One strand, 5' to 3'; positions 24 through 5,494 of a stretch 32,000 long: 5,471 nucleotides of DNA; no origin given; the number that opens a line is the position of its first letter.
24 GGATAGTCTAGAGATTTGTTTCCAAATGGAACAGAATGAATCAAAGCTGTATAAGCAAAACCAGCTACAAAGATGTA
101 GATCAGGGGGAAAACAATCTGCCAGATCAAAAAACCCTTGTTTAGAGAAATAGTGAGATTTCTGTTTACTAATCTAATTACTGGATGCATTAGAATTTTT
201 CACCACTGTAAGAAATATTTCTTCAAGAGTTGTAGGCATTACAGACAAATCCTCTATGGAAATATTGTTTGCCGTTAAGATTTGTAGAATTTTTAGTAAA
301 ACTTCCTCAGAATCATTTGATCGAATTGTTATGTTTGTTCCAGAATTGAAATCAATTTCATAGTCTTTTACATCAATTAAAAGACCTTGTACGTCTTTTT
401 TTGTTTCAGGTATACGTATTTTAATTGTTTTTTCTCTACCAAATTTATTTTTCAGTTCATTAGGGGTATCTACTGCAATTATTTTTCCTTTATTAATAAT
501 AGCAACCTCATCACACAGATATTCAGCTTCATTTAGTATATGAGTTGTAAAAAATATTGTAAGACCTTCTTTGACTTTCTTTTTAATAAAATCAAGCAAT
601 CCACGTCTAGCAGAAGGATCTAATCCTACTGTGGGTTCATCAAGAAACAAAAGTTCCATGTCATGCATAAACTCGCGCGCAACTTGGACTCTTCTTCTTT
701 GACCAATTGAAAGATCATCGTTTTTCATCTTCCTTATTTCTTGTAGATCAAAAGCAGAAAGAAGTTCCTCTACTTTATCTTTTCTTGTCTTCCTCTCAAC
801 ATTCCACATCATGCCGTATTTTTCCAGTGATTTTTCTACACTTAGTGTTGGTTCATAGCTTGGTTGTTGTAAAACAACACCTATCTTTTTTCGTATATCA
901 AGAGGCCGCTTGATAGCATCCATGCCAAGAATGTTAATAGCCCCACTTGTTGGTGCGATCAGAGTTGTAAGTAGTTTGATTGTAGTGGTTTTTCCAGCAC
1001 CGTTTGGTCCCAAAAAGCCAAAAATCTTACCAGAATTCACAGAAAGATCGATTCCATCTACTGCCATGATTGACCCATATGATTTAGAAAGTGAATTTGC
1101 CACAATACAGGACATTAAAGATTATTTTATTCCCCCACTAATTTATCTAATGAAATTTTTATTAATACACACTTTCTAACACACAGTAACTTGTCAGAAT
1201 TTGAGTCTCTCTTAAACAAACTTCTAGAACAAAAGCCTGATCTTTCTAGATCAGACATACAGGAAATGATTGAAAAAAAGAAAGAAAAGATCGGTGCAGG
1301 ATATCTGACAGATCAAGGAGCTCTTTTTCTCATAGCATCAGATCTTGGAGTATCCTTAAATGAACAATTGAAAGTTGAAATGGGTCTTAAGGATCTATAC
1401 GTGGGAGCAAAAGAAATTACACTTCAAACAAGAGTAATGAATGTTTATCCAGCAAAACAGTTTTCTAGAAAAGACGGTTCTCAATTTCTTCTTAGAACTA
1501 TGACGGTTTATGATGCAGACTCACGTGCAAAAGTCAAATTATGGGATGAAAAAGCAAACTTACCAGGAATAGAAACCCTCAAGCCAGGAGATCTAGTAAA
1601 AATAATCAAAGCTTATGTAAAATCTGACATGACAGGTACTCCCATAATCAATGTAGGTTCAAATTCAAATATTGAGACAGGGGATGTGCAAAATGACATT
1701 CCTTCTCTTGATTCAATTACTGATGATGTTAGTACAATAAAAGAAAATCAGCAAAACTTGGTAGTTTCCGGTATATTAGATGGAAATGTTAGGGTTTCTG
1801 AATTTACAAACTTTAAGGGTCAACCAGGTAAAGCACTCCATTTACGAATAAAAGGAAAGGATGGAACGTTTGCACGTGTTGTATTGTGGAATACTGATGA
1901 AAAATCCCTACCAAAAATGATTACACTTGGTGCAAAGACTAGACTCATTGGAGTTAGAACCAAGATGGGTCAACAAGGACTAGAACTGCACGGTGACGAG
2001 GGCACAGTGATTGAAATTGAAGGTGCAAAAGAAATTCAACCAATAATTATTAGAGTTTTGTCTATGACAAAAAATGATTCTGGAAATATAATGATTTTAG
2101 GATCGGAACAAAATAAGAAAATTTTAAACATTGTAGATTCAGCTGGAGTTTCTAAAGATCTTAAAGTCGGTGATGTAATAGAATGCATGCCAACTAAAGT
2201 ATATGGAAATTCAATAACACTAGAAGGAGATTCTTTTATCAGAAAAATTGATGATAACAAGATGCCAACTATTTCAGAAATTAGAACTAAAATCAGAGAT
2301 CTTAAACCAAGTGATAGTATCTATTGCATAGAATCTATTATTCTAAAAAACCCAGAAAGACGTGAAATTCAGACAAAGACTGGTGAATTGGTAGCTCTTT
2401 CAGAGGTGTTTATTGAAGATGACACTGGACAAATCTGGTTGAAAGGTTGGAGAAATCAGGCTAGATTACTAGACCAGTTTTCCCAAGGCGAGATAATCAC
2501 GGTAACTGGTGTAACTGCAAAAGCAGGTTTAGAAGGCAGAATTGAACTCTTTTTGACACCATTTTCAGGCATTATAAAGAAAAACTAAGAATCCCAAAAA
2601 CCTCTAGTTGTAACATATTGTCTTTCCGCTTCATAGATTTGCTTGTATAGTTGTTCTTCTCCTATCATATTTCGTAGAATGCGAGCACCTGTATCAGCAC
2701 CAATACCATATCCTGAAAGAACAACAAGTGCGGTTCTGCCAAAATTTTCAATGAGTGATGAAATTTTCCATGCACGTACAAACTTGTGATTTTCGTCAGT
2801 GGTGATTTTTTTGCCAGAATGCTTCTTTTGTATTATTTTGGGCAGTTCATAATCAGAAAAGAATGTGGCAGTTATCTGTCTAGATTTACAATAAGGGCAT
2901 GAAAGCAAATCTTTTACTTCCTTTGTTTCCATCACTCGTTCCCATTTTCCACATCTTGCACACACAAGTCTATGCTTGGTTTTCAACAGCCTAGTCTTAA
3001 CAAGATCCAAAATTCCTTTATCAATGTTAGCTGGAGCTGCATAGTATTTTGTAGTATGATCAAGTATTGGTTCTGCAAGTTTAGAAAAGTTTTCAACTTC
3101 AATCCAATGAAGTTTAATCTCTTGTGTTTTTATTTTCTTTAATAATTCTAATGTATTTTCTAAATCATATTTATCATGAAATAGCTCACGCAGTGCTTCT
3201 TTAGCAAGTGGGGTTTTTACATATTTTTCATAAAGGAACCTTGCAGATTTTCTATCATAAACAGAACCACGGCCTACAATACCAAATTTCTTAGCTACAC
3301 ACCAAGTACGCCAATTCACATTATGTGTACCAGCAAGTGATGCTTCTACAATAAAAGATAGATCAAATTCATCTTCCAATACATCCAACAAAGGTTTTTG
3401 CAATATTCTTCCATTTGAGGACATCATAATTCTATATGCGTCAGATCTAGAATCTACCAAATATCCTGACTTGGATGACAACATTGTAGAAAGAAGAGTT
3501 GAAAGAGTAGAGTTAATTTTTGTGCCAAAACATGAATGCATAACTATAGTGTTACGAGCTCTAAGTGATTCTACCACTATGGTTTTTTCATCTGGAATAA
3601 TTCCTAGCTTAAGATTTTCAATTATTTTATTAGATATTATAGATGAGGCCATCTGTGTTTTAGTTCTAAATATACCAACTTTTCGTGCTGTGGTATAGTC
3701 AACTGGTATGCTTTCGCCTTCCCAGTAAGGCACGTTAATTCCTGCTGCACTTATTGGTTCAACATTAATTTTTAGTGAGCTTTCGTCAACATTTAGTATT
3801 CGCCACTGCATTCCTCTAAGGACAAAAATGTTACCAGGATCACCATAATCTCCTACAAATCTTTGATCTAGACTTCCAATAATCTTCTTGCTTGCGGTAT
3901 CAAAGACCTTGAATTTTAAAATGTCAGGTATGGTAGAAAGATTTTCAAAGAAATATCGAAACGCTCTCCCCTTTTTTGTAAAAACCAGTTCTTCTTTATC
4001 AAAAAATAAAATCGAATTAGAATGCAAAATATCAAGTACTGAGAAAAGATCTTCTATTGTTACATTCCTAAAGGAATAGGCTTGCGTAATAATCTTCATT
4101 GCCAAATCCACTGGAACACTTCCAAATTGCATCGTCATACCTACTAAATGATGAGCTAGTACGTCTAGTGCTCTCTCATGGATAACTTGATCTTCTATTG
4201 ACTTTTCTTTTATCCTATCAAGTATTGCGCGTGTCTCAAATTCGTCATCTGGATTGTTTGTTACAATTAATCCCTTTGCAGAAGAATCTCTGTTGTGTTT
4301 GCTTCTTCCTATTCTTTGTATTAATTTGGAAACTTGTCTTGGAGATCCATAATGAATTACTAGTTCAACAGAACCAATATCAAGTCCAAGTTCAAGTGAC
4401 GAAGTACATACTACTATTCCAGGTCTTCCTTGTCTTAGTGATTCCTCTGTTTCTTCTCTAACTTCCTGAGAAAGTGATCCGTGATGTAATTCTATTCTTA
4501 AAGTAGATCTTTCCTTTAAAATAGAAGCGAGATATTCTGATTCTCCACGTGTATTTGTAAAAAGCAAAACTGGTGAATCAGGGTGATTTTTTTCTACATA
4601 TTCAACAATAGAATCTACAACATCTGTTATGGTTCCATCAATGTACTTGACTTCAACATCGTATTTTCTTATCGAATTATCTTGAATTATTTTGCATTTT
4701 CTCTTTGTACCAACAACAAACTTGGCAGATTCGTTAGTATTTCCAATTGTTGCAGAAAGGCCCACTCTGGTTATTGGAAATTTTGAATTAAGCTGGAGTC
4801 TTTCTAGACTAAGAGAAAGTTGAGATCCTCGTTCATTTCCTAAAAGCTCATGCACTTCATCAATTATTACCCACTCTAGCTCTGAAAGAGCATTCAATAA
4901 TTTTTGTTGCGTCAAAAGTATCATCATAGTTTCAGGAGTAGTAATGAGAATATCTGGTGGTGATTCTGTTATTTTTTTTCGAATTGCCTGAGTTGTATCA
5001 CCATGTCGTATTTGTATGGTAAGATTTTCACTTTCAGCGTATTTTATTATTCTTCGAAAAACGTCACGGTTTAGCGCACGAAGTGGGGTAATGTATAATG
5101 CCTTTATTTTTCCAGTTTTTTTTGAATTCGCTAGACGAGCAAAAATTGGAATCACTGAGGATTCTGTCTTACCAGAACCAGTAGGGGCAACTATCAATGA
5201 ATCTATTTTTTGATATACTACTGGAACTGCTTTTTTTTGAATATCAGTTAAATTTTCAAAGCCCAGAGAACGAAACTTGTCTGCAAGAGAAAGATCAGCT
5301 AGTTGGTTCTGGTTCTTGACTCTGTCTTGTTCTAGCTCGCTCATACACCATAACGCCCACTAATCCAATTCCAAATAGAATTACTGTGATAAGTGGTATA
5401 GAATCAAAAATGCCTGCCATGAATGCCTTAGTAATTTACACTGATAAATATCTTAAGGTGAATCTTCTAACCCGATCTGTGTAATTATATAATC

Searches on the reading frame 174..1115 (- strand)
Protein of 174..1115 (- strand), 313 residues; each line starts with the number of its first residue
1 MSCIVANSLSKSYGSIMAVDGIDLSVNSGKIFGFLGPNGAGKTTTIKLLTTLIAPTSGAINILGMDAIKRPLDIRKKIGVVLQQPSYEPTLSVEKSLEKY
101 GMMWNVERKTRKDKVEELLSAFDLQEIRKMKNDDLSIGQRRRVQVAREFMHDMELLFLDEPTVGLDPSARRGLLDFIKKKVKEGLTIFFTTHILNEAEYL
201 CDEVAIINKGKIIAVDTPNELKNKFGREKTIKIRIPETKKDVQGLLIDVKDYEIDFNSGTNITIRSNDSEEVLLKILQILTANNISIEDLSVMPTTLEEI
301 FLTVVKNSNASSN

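Call 22: search_protein_families(library=pfam, proteins=[window:174-1115:-], max_evalue=0.001)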
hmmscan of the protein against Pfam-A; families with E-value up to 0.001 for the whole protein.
window:174-1115:- (313 aa): 4 families
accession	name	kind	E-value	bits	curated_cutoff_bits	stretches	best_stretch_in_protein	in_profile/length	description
PF00005.33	ABC_tran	-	1.5e-29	103.8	25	1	20-162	2-136/137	ABC transporter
PF13304.12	AAA_21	-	1.5e-13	51.9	27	1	130-194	233-300/304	AAA domain, putative AbiEii toxin, Type IV TA system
PF13732.12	DrrA1-3_C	-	5.1e-07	30.7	27.4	1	217-305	2-81/81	ATP-binding protein DrrA1-3-like, C-terminal domain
PF01842.31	ACT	-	0.00094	19.4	27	0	272-307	13-50/66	ACT domain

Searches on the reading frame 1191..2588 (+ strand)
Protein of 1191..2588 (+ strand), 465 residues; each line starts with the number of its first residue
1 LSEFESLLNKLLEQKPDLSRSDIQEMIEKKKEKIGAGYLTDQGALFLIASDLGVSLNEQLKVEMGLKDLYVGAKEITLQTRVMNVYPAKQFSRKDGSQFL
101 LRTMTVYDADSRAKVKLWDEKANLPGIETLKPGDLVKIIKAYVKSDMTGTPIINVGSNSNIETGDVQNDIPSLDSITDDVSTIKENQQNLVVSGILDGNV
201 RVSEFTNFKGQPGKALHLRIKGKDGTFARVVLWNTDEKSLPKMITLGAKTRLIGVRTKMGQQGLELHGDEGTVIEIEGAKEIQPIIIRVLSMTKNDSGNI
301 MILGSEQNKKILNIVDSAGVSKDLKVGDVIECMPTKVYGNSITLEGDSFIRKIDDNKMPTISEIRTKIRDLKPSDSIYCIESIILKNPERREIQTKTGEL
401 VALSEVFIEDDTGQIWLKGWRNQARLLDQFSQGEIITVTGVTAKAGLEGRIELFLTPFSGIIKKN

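Call 22: search_protein_families(library=pfam, proteins=[window:1191-2588:+], max_evalue=0.001)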
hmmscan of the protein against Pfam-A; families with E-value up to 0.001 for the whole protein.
window:1191-2588:+ (465 aa): 3 families
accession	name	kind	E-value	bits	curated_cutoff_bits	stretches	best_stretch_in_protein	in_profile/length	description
PF01336.31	tRNA_anti-codon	-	7e-09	35.9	27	1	406-453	20-67/75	OB-fold nucleic acid binding domain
PF21669.3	SHLD2_OB1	-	4.1e-07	30.2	26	0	365-444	8-92/138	Shieldin complex subunit 2, first OB fold domain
PF17244.8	CDC24_OB3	-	9.1e-06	26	25.4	0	396-445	23-77/216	Cell division control protein 24, OB domain 3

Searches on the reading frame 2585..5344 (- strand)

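Call 22: search_protein_families(library=pfam, proteins=[window:2585-5344:-], max_evalue=0.001)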
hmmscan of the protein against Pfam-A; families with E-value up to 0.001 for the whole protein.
window:2585-5344:- (919 aa): 6 families
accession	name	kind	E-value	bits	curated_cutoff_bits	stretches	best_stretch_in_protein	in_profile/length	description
PF00270.35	DEAD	-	5.2e-37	127.6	26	1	33-203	1-163/167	DEAD/DEAH box helicase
PF08494.16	DEAD_assoc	-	5.9e-34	118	23.5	1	583-757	1-191/191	DEAD/H associated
PF00271.37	Helicase_C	-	2e-22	79.9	23.5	1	244-348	4-106/110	Helicase conserved C-terminal domain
PF04851.21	ResIII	-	2e-12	47.8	22.5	1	33-200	5-162/164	Type III restriction enzyme, res subunit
PF19306.5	WH_Lhr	-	2.4e-12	47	27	1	377-524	2-156/168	Large helicase-related protein, winged helix domain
PF22590.2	Cas3-like_C_2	-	1.8e-05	25.4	27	1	259-350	5-103/106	CRISPR-associated nuclease/helicase Cas3, C-terminal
